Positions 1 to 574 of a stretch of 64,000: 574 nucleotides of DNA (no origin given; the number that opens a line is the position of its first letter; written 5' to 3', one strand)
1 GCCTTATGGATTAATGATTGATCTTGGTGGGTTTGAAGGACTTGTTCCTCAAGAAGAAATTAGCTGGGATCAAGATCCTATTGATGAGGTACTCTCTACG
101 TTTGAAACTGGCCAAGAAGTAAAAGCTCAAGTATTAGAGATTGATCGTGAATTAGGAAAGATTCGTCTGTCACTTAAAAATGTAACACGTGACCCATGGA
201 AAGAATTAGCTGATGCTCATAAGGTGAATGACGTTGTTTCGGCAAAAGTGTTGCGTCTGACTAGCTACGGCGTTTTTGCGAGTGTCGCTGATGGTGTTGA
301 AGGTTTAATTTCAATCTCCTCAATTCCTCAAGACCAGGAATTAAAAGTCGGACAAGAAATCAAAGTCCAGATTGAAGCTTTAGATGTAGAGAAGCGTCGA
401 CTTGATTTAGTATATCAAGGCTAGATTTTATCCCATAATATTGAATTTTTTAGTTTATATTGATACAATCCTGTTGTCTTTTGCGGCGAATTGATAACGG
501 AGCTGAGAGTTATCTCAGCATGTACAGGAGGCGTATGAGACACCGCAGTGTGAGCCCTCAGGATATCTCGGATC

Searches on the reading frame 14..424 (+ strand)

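Call 70: search_protein_families(library=pfam, proteins=[window:14-424:+], max_evalue=0.001)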
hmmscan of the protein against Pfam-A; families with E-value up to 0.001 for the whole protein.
window:14-424:+ (136 aa): 3 families
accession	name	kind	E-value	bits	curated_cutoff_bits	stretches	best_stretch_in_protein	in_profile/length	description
PF00575.29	S1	-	3.5e-26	91.8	22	2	69-132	2-71/74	S1 RNA binding domain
PF21710.3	Spt6_S1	-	3.9e-06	27.5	27.5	0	8-55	41-87/91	Spt6, S1/OB domain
PF18614.7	RNase_II_C_S1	-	3.9e-05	23.8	26.6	0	105-133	29-57/59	RNase II-type exonuclease C-terminal S1 domain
